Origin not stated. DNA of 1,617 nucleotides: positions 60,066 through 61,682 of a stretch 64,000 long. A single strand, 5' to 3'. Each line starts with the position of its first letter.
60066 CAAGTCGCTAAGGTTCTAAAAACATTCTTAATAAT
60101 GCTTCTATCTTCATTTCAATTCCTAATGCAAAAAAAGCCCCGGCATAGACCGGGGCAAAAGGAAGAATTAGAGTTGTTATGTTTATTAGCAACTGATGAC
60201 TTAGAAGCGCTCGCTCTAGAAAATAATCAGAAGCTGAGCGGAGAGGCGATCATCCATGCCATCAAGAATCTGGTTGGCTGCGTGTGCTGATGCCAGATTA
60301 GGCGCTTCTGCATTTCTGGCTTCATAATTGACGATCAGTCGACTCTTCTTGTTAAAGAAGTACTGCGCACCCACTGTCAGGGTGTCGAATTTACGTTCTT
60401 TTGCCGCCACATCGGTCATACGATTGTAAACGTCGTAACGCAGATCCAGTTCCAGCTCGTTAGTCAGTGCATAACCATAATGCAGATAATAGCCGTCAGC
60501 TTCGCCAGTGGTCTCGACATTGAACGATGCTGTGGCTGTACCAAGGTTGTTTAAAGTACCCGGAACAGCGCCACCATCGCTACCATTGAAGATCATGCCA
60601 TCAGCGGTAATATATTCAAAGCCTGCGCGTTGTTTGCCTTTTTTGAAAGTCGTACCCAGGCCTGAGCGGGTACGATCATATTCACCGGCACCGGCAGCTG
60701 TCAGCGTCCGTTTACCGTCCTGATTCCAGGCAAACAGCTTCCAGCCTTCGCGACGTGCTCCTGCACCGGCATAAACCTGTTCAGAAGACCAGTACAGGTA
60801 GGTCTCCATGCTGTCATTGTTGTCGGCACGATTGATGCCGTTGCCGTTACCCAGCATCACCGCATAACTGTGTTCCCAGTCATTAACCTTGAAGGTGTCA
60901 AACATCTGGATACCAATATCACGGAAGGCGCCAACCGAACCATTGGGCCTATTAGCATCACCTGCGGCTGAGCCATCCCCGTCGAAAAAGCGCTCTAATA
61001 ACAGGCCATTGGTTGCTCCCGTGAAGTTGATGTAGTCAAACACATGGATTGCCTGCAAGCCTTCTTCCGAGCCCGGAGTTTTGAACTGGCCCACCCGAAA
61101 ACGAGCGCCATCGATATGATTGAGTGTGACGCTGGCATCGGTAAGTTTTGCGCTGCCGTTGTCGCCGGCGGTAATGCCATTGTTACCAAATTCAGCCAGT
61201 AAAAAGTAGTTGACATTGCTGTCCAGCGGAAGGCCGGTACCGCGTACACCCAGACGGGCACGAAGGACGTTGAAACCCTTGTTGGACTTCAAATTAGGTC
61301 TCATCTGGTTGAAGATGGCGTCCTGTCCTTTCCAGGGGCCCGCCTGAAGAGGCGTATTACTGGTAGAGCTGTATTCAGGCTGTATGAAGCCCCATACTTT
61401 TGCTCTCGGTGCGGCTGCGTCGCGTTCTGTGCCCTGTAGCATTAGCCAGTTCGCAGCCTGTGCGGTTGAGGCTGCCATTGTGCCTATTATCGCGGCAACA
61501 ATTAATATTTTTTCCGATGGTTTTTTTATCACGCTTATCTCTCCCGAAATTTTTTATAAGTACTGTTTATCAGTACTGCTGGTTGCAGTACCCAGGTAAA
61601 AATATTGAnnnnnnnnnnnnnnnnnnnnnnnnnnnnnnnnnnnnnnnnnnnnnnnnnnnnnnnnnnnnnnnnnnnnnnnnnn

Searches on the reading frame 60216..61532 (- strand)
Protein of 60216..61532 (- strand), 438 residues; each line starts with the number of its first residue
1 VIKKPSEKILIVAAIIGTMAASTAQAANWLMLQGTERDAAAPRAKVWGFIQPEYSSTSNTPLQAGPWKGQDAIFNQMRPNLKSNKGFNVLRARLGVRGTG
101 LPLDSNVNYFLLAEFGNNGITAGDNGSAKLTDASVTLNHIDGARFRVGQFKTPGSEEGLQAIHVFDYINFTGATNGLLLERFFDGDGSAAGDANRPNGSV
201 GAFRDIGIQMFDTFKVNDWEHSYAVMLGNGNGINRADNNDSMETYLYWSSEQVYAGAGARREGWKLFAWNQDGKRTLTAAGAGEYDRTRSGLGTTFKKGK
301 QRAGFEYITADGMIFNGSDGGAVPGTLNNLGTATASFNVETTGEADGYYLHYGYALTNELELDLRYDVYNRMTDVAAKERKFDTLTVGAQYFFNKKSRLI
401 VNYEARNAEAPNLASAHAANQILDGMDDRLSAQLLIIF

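Call 3: search_protein_families(library=pfam, proteins=[window:60216-61532:-], max_evalue=1)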
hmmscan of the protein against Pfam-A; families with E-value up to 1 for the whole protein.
window:60216-61532:- (438 aa): 1 family
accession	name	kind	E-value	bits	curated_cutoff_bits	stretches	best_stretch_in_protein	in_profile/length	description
PF07396.17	Porin_O_P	-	3e-09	37.1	20.9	2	81-160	21-98/370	Phosphate-selective porin O and P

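Call 4: search_protein_families(library=ncbifam, proteins=[window:60216-61532:-], max_evalue=1)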
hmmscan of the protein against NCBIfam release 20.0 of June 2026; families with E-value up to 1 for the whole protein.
window:60216-61532:- (438 aa): 0 families

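Call 97: search_solved_structures(query=window:60216-61532:-, max_evalue=1)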
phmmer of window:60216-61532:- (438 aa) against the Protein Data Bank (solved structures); distinct sequences matched with E-value up to 1: 1.
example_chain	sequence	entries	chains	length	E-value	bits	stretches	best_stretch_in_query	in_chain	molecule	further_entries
7tbs_A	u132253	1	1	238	0.38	13.1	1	358-428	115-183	Glutaredoxin 2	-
